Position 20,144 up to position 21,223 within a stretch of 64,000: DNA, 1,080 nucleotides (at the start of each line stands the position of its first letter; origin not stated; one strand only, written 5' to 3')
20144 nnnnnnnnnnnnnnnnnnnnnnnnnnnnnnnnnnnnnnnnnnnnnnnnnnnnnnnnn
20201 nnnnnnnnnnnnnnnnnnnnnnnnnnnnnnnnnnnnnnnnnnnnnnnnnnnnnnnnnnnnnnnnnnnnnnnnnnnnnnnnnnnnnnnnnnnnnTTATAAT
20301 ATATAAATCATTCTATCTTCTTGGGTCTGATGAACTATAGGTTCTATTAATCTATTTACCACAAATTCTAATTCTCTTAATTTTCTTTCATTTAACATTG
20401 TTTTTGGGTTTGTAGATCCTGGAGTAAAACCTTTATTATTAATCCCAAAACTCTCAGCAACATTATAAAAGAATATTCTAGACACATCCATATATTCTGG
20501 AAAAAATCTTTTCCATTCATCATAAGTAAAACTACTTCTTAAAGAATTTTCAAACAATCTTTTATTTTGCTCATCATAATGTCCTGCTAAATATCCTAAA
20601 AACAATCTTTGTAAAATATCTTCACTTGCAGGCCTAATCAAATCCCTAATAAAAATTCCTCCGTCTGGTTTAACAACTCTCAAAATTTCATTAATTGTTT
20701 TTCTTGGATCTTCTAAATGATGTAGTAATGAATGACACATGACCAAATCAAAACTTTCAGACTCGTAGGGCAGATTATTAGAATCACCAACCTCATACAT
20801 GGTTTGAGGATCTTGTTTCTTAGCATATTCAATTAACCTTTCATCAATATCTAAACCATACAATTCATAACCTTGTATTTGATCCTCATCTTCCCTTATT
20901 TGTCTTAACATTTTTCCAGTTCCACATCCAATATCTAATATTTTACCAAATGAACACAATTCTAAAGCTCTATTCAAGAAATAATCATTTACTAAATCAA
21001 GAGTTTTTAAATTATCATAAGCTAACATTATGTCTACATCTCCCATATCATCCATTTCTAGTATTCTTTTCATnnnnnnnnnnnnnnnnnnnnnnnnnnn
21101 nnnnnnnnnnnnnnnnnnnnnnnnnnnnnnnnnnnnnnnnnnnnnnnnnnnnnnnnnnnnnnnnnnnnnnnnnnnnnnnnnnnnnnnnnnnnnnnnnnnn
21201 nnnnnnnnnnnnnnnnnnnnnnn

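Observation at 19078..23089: Candidate RiPP-type operon: 40-aa two-Cys peptide, radical SAM/SPASM enzyme, methyltransferase and MFS exporter, with a divergent TrmB regulator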

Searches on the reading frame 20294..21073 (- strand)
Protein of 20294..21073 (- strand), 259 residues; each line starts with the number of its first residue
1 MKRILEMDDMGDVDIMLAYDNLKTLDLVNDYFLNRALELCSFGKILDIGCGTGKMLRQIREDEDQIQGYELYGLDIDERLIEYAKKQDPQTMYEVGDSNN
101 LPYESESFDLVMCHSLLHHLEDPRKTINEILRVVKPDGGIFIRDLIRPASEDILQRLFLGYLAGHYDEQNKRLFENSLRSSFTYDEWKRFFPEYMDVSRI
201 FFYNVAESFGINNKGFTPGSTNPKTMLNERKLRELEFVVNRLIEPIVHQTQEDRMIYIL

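Call 3: search_protein_families(library=pfam, proteins=[window:20294-21073:-], max_evalue=0.01)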
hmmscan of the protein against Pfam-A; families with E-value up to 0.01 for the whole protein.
window:20294-21073:- (259 aa): 13 families
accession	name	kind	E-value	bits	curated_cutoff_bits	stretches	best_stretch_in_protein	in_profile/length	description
PF08241.18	Methyltransf_11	-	3e-24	85.9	21.2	1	46-141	1-94/95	Methyltransferase domain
PF13847.12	Methyltransf_31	-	1.3e-21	77.2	27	1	44-146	6-113/145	Methyltransferase domain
PF13649.12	Methyltransf_25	-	1.1e-20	74.6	27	1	45-138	1-97/97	Methyltransferase domain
PF13489.12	Methyltransf_23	-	8.5e-18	65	27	1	33-159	13-130/164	Methyltransferase domain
PF08242.18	Methyltransf_12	-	3e-17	63.6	30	1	46-139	1-97/98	Methyltransferase domain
PF01209.24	Ubie_methyltran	-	5.8e-10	39.4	20.1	1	37-151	43-160/233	ubiE/COQ5 methyltransferase family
PF07021.18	MetW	-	3.7e-08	33.7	21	1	43-135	15-103/193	Methionine biosynthesis protein MetW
PF03141.22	Methyltransf_29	-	2.5e-05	23.5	23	1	44-138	120-213/506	Putative S-adenosyl-L-methionine-dependent methyltransferase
PF05148.21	Methyltransf_8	-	3.9e-05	24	27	1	44-171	75-188/219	Hypothetical methyltransferase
PF05219.18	DREV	-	9e-05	22.1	26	1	44-149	97-192/265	DREV methyltransferase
PF05175.20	MTS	-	0.00092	19.3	23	1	33-115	23-106/170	Methyltransferase small domain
PF08003.17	Methyltransf_9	-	0.0038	16.7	23.8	1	44-146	118-221/315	Protein of unknown function (DUF1698)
PF20922.3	Anamorsin_N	-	0.0065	16.6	27.1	0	102-150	46-95/163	Anamorsin, N-terminal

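Call 4: search_protein_families(library=ncbifam, proteins=[window:20294-21073:-], max_evalue=0.01)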
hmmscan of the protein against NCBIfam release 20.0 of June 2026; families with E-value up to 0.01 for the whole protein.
window:20294-21073:- (259 aa): 38 families (the best 25 are shown)
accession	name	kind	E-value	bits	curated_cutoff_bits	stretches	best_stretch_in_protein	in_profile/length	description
NF045667.1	MTase_DVU1556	equivalog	3.4e-22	79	155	1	34-163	12-130/213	DVU_1556 family methyltransferase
NF001244.0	PRK00216.1-5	equivalog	2.9e-16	59.5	216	1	43-162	50-172/236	bifunctional demethylmenaquinone methyltransferase/2-methoxy-6-polyprenyl-1,4-benzoquinol methylase UbiE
TIGR01934.1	MenG_MenH_UbiE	subfamily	5.7e-16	58.5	158.35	1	43-162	41-160/223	ubiquinone/menaquinone biosynthesis methyltransferase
NF007610.0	PRK10258.1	equivalog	8.7e-16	58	342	1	20-149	21-145/251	malonyl-ACP O-methyltransferase BioC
TIGR02072.1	BioC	equivalog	2.6e-15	56.9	184.95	1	42-141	33-131/244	malonyl-ACP O-methyltransferase BioC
NF040539.1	AST_met_ArsM_2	exception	3.1e-12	46.9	240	1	43-155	58-178/262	putative arsinothricin biosynthesis methyltransferase ArsM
NF004851.0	PRK06202.1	equivalog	3.4e-12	46.3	243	1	44-152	63-174/237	hypothetical protein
NF008300.0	PRK11088.1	equivalog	5.4e-12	45.8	303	1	43-140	87-177/272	23S rRNA (guanine(745)-N(1))-methyltransferase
TIGR01983.1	UbiG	equivalog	1.1e-11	44.4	102.95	1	43-145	51-154/228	bifunctional 2-polyprenyl-6-hydroxyphenol methylase/3-demethylubiquinol 3-O-methyltransferase UbiG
NF001241.0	PRK00216.1-2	equivalog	2.6e-11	43.6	327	1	35-164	45-168/231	demethylmenaquinone methyltransferase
NF043040.1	corrin_prot_MT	hypoth_equivalog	1.7e-10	40.7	180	1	43-157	43-160/216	corrinoid protein-associated methyltransferase CpaM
TIGR02081.1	metW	equivalog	8.3e-10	38.5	189.5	1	44-135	16-103/194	methionine biosynthesis protein MetW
TIGR04345.1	ovoA_Cterm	equivalog_domain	5.8e-09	35.8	170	1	95-142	122-169/242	putative 4-mercaptohistidine N1-methyltransferase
NF001243.0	PRK00216.1-4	equivalog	1e-08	34.8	235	1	42-153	48-162/237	demethylmenaquinone methyltransferase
NF041536.1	ArsM_DUF2284_UU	exception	1.1e-08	33.9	575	1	44-146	79-184/459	arsenite methyltransferase/DUF2284 domain selenoprotein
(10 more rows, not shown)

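Call 22: search_solved_structures(query=window:20294-21073:-, max_evalue=0.001)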
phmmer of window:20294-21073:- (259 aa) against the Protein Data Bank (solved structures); distinct sequences matched with E-value up to 0.001: 59.
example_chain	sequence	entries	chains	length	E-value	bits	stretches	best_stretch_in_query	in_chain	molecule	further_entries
6uak_A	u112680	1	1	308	1.4e-14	57.8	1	44-140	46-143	SAM dependent methyltransferase LahSB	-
3l8d_A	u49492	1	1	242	4.4e-12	49.6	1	43-143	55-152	Methyltransferase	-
1xxl_A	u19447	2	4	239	4.6e-11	46.3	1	41-168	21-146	YcgJ protein | ycgJ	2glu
1ve3_A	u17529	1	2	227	2.6e-10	43.8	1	42-142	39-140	hypothetical protein PH0226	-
3bus_A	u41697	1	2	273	5.8e-10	42.7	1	35-149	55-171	Methyltransferase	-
3cc8_A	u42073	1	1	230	1.6e-09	41.3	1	42-192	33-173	Putative methyltransferase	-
6f5z_A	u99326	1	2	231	3e-09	40.3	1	44-141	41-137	24-sterol C-methyltransferase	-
5gm1_A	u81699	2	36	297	6.3e-09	39.3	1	24-146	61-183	O-methylransferase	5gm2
9w6x_A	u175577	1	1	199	9.3e-09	38.7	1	46-144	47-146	YtkW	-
4pne_A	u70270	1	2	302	1.2e-08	38.3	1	41-147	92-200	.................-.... protein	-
5wp5_A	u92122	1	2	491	2.3e-08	37.4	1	38-150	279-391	Phosphomethylethanolamine N-methyltransferase 2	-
5dm2_A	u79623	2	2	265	4.3e-08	36.5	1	44-152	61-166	Methyltransferase domain family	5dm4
5dm1_A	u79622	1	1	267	4.9e-08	36.3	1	44-154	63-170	Methyltransferase domain family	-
3ccf_A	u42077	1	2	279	5.4e-08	36.2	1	45-145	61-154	Cyclopropane-fatty-acyl-phospholipid synthase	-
4kwc_A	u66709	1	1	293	6.1e-08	36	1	44-153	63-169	BpumL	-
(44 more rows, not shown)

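Call 63: search_protein_families(library=padloc, proteins=[window:20294-21073:-], max_evalue=0.001)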
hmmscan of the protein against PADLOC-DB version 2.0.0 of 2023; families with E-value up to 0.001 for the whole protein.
window:20294-21073:- (259 aa): 1 family
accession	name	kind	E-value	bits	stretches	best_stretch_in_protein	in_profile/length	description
PDLC04134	mad2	-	1.7e-14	51.5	1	43-148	293-400/492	mads_2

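Call 64: find_homologous_proteins(query=window:20294-21073:-)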
Query window:20294-21073:- (259 aa): 133 proteins with E <= 0.001 among 570 candidates; the best 120 are listed.
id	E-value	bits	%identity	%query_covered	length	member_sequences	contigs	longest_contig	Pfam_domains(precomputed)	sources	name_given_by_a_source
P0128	1.8e-170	583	100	100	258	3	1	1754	PF07021.19,PF13847.13,PF13489.13,PF13649.13,PF03141.23,PF01209.25,PF08241.19,PF08242.19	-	-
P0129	6.8e-105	369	71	96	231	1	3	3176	PF07021.19,PF13847.13,PF13489.13,PF13649.13,PF05219.18,PF01209.25,PF08241.19,PF08242.19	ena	-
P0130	4.9e-102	359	68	96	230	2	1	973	PF07021.19,PF13847.13,PF13489.13,PF13649.13,PF01209.25,PF08241.19,PF08242.19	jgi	jgi:ubiquinone/menaquinone biosynthesis C-methylase UbiE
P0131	1.2e-101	358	67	96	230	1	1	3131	PF07021.19,PF13847.13,PF13489.13,PF13649.13,PF05219.18,PF01209.25,PF08241.19,PF08242.19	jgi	-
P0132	5.5e-101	356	67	96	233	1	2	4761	PF07021.19,PF13847.13,PF13489.13,PF13649.13,PF05219.18,PF01209.25,PF08241.19,PF08242.19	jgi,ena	jgi:ubiquinone/menaquinone biosynthesis C-methylase UbiE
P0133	1.3e-100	355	66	96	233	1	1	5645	PF07021.19,PF13847.13,PF13489.13,PF13649.13,PF05219.18,PF01209.25,PF08241.19,PF08242.19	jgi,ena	jgi:ubiquinone/menaquinone biosynthesis C-methylase UbiE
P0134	1.7e-100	354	68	96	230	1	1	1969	PF07021.19,PF13847.13,PF13489.13,PF13649.13,PF01209.25,PF08241.19,PF08242.19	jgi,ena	jgi:ubiquinone/menaquinone biosynthesis C-methylase UbiE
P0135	2.1e-100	354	67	96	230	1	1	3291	PF07021.19,PF13847.13,PF13489.13,PF13649.13,PF05219.18,PF01209.25,PF08241.19,PF08242.19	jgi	-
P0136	3.5e-100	353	66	96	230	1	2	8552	PF07021.19,PF13847.13,PF13489.13,PF13649.13,PF05219.18,PF01209.25,PF08241.19,PF08242.19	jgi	-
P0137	8.4e-100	352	67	96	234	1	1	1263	PF07021.19,PF13847.13,PF13489.13,PF13649.13,PF01209.25,PF08241.19,PF08242.19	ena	-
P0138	1.1e-98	348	65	96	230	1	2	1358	PF07021.19,PF13847.13,PF13489.13,PF13649.13,PF01209.25,PF08241.19,PF08242.19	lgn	-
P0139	1.3e-98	348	67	96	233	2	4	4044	PF07021.19,PF13847.13,PF13489.13,PF13649.13,PF01209.25,PF08241.19,PF08242.19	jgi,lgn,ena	-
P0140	1.9e-98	347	65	96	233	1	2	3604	PF07021.19,PF13847.13,PF13489.13,PF13649.13,PF05219.18,PF01209.25,PF08241.19,PF08242.19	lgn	-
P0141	3.8e-98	346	75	80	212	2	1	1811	PF07021.19,PF13847.13,PF13489.13,PF13649.13,PF05219.18,PF01209.25,PF08241.19,PF08242.19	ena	-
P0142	3.2e-94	334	65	95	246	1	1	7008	PF07021.19,PF13847.13,PF13489.13,PF13649.13,PF01209.25,PF08241.19,PF08242.19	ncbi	-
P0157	2.2e-18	85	35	56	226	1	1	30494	PF13847.13,PF13489.13,PF06325.20,PF02353.27,PF05175.21,PF13649.13,PF02390.24,PF00891.25,PF01209.25,PF08241.19,PF08242.19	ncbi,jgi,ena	-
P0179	1.7e-8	53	29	72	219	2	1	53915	PF13847.13,PF13489.13,PF05175.21,PF13649.13,PF01209.25,PF08241.19,PF08242.19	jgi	jgi:ubiquinone/menaquinone biosynthesis C-methylase UbiE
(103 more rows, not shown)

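Call 71: find_encoding_contigs(protein=P0157, flank=4000, max_places=1)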
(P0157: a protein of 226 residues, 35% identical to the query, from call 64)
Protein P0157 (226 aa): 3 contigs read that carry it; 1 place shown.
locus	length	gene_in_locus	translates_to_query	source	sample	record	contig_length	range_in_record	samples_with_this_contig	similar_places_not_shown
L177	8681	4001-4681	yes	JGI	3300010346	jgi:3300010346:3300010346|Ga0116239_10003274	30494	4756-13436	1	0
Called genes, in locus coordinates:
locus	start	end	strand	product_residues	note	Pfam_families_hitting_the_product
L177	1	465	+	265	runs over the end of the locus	PF01261:AP_endonuc_2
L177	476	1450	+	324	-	PF01408:GFO_IDH_MocA, PF08635:ox_reductase_C (weak), PF22725:GFO_IDH_MocA_C3, PF02894:GFO_IDH_MocA_C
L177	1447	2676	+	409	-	PF01041:DegT_DnrJ_EryC1, PF01053:Cys_Met_Meta_PP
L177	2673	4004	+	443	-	PF04734:Ceramidase_alk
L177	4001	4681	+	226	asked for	PF13489:Methyltransf_23, PF01209:Ubie_methyltran, PF02353:CMAS, PF05175:MTS, PF02390:Methyltransf_4, PF08241:Methyltransf_11, PF08242:Methyltransf_12, PF13649:Methyltransf_25, +3 more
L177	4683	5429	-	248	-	-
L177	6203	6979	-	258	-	-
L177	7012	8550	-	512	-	-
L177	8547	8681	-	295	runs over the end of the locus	PF00288:GHMP_kinases_N, PF08544:GHMP_kinases_C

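Call 72: find_encoding_contigs(protein=P0179, flank=4000, max_places=1)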
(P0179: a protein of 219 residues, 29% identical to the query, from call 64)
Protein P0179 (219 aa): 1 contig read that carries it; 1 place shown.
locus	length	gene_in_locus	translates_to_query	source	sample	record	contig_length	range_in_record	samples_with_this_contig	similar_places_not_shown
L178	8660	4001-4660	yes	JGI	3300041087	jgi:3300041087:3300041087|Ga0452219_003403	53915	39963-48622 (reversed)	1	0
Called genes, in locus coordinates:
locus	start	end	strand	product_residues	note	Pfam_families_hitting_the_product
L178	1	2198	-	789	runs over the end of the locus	PF00989:PAS, PF13188:PAS_8, PF13426:PAS_9, PF08447:PAS_3, PF00989:PAS, PF08448:PAS_4, PF13188:PAS_8, PF13426:PAS_9, +3 more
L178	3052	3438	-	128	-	-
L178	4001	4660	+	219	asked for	PF05175:MTS (weak), PF13489:Methyltransf_23, PF01209:Ubie_methyltran, PF13847:Methyltransf_31, PF08241:Methyltransf_11, PF08242:Methyltransf_12, PF13649:Methyltransf_25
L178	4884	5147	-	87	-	-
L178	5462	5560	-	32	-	-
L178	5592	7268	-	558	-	PF02874:ATP-synt_ab_N (weak), PF16886:ATP-synt_ab_Xtn, PF00006:ATP-synt_ab, PF22919:ATP-synt_VA_C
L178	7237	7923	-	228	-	PF10962:DUF2764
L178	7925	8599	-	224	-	-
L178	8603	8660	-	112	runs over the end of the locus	PF00137:ATP-synt_C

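Call 78: predict_structure(alignment_id=A4)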
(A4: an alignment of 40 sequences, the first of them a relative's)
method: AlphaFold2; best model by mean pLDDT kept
length: 258 residues; sequences in the alignment: 40
mean_pLDDT: 88.2   pTM: 0.87
mean pLDDT of the five models: 88.2, 88.1, 87.7, 87.3, 86.3
residues with pLDDT >= 90: 183; 70-90: 39; 50-70: 28; < 50: 8
segments of 3 or more residues with pLDDT < 50: 217-220
pLDDT, mean of each block of 10 residues (from residue 1): 76 71 87 93 94 92 74 96 95 98 98 96 98 96 98 97 91 94 98 95 93 50 71 95 85 56
secondary structure, 60 per line:
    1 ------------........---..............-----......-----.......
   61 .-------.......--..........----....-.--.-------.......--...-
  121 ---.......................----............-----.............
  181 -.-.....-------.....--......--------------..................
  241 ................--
elements in order: H13-20 H24-37 E43-48 H54-61 E69-75 H78-87 E92-95 E108-114 H124-133 E134-146 H151-162 H168-180 H184-188 E196-200 E203-208 H223-256

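Call 81: fold_search(model_id=the predicted structure, library=pdb)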
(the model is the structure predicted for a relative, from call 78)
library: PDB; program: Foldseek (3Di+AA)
matches with E <= 10: 1888; with E <= 0.001: 959
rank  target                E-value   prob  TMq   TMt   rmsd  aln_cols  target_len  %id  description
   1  5dm2                  8.6e-13  1.00  0.59  0.59   5.9       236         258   21  Crystal structure of the plantazolicin methyltransferase BpumL in complex with triazolic desmethylPZN analog and SAH (released 2015-09-23)
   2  1xxl_A                1.7e-12  1.00  0.49  0.53   4.2       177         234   22  The crystal structure of YcgJ protein from Bacillus subitilis at 2.1 A resolution (released 2004-11-23)
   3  5dm4                  3.3e-12  1.00  0.56  0.56   3.7       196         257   19  Crystal structure of the plantazolicin methyltransferase BpumL in complex with pentazolic desmethylPZN analog and SAH (released 2015-09-23)
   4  5dm1                  3.9e-12  1.00  0.58  0.58   6.1       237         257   21  Crystal structure of the plantazolicin methyltransferase BpumL in complex with monoazolic desmethylPZN analog and SAH (released 2015-09-23)
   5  3bus_A                5.4e-12  1.00  0.52  0.53   8.4       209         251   20  Crystal Structure of RebM (released 2008-03-25)
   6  4obw_B                6.4e-12  1.00  0.58  0.64   5.1       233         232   14  crystal structure of yeast Coq5 in the SAM bound form (released 2014-08-06)
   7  6f5z_A                8.7e-12  1.00  0.53  0.59   4.4       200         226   20  Complex between the Haloferax volcanii Trm112 methyltransferase activator and the Hvo_0019 putative methyltransferase (released 2018-07-11)
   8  4obw_C                9.9e-12  1.00  0.59  0.64   5.1       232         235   15  crystal structure of yeast Coq5 in the SAM bound form (released 2014-08-06)
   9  6uvq_A                1.1e-11  1.00  0.51  0.51   8.7       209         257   20  Crystal structure of Apo AtmM (released 2020-11-25)
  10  6uv6_C                1.4e-11  1.00  0.51  0.50   3.9       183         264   22  AtmM with bound rebeccamycin analogue (released 2020-11-25)
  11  4obw_A                1.5e-11  1.00  0.58  0.63   5.3       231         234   15  crystal structure of yeast Coq5 in the SAM bound form (released 2014-08-06)
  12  5dm0_B                1.5e-11  1.00  0.59  0.56   5.8       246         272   17  Crystal structure of the plantazolicin methyltransferase BamL in complex with triazolic desmethylPZN analog and SAH (released 2015-09-23)
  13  4kwc                  1.8e-11  1.00  0.58  0.58   6.2       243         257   20  Structure of the plantazolicin methyltransferase BpumL in complex with SAH (released 2013-07-24)
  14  6uv6_A                1.9e-11  1.00  0.51  0.50   3.9       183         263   22  AtmM with bound rebeccamycin analogue (released 2020-11-25)
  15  5m58_B                2.6e-11  1.00  0.64  0.71   3.9       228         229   14  Crystal structure of CouO, a C-methyltransferase from Streptomyces rishiriensis (released 2017-02-15)
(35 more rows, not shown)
